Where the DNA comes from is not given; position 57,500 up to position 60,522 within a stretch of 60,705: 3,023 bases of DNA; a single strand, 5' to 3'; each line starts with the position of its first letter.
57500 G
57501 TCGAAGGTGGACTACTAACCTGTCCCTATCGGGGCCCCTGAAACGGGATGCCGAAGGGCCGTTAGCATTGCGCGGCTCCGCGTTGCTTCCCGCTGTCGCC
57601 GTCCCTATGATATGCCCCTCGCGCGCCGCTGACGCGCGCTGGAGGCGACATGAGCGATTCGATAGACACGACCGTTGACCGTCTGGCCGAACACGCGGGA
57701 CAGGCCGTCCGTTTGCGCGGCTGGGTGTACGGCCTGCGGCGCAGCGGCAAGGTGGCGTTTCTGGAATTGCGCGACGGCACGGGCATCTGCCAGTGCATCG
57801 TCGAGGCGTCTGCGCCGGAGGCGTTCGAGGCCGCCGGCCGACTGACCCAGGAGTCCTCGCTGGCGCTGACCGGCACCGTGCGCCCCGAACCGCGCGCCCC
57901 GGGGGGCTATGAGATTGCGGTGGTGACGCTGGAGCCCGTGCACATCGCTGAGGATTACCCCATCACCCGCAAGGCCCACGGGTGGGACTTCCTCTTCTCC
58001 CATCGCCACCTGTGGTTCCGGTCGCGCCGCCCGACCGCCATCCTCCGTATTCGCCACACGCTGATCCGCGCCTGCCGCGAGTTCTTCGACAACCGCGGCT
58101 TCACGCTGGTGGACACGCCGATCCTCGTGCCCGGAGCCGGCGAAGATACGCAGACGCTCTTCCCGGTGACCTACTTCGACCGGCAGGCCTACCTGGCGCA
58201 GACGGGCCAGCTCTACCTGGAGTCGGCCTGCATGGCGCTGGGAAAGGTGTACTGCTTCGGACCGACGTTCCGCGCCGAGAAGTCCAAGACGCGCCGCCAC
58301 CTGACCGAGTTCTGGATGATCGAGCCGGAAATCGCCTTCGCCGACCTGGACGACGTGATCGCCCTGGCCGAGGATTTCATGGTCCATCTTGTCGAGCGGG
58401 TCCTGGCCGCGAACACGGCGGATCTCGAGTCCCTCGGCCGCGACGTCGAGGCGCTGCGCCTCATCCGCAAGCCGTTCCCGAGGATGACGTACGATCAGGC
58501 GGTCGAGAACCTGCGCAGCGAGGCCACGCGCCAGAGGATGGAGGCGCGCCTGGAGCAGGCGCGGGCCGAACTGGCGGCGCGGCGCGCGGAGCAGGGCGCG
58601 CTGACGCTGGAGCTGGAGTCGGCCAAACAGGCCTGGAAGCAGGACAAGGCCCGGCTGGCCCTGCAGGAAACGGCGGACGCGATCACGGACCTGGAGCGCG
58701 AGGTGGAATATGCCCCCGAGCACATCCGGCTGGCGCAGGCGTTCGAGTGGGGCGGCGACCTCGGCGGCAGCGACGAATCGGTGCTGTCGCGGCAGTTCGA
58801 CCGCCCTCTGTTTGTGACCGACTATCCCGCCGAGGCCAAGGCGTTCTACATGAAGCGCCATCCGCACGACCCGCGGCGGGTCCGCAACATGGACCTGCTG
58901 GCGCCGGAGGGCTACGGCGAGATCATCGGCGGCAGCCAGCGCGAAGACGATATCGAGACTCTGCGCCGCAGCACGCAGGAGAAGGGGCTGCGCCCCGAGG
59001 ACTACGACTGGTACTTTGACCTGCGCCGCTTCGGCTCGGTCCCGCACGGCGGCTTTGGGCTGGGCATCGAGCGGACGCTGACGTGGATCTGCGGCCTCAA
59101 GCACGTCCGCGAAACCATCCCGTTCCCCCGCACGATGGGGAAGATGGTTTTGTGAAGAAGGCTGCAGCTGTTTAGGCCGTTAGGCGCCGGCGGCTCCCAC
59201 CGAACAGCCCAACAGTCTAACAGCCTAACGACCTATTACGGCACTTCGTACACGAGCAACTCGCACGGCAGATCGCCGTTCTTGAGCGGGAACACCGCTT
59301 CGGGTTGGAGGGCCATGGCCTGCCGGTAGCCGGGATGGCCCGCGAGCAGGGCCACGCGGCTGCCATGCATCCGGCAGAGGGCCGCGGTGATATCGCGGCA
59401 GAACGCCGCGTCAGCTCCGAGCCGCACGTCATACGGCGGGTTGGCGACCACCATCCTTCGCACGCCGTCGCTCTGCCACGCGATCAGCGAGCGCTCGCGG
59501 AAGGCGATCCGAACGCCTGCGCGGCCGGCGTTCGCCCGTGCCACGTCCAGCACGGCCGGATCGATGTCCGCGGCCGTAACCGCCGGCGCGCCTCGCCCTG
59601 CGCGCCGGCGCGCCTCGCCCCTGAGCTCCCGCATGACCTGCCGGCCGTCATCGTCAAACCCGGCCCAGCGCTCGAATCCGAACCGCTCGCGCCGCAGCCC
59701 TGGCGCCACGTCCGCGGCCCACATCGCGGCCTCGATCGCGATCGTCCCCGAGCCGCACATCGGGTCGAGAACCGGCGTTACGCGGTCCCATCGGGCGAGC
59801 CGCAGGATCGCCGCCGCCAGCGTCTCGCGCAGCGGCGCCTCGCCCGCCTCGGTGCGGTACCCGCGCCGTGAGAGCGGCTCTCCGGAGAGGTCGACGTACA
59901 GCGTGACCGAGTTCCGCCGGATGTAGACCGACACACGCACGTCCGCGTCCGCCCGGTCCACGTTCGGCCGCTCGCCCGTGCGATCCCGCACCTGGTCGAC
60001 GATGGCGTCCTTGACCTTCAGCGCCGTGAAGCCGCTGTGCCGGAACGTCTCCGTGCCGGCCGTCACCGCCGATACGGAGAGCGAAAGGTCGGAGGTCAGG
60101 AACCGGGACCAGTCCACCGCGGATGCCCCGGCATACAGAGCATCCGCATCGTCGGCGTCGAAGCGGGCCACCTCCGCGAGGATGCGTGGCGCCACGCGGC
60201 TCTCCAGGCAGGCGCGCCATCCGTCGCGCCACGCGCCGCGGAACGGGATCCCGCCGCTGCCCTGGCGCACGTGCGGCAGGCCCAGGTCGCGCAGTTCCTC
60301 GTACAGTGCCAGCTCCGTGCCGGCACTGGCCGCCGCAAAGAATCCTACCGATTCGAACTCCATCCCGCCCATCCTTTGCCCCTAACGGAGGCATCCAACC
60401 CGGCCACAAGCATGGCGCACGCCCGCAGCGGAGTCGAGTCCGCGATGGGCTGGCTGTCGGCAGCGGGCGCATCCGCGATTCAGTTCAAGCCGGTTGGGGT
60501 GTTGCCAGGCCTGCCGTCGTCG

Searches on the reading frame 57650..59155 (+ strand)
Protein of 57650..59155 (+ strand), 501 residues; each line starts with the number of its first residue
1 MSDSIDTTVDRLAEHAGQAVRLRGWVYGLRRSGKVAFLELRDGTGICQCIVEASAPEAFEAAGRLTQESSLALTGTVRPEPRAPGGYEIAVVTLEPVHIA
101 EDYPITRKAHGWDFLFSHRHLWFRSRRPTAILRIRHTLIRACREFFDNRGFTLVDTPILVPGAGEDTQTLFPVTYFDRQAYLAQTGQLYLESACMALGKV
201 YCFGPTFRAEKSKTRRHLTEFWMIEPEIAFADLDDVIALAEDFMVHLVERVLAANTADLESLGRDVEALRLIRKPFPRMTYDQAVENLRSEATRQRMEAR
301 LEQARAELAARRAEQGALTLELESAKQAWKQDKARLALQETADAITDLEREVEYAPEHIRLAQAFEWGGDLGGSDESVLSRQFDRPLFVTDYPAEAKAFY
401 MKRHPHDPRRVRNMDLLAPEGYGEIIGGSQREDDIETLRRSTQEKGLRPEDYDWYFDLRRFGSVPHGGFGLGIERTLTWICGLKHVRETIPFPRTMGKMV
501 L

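Call 60: search_protein_families(library=pfam, proteins=[window:57650-59155:+], max_evalue=0.1)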
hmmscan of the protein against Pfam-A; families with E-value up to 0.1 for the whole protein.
window:57650-59155:+ (501 aa): 2 families
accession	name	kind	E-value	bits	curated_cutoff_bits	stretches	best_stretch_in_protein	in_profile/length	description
PF00152.25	tRNA-synt_2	-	8.1e-75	252.2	25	1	115-495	5-307/308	tRNA synthetases class II (D, K and N)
PF01336.31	tRNA_anti-codon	-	3.7e-14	52.9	27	1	20-95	1-73/75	OB-fold nucleic acid binding domain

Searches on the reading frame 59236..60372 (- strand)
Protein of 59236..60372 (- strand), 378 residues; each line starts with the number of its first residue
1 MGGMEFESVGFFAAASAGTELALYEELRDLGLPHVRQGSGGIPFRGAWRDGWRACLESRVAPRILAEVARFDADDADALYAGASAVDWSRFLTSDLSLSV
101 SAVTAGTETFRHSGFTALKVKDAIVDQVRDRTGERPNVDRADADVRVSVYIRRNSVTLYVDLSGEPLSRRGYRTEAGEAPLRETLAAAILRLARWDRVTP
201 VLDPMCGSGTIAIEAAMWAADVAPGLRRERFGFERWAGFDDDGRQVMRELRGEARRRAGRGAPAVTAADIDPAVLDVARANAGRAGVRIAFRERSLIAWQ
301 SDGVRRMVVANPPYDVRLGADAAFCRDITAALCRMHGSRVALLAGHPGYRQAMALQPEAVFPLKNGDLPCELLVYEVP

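Call 60: search_protein_families(library=pfam, proteins=[window:59236-60372:-], max_evalue=0.1)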
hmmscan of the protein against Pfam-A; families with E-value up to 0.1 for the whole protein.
window:59236-60372:- (378 aa): 7 families
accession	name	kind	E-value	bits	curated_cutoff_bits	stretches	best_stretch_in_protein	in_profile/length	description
PF01170.24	UPF0020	-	2.9e-35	122.2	22.3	1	170-371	1-194/197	RMKL-like, methyltransferase domain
PF02926.22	THUMP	-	1.2e-17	64.5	20.6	1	74-161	2-84/84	THUMP domain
PF22020.1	RlmL_1st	-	3.1e-13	49.9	27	1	11-65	2-55/55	RlmL ferredoxin-like domain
PF13649.12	Methyltransf_25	-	0.0006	20.9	27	1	260-300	18-59/97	Methyltransferase domain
PF05175.20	MTS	-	0.0011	19.1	23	1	264-324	57-118/170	Methyltransferase small domain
PF03602.21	Cons_hypoth95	-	0.051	13.7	24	0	200-216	44-60/182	Conserved hypothetical protein 95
PF06325.19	PrmA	-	0.096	12.6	22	0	261-291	183-213/296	Ribosomal protein L11 methyltransferase (PrmA)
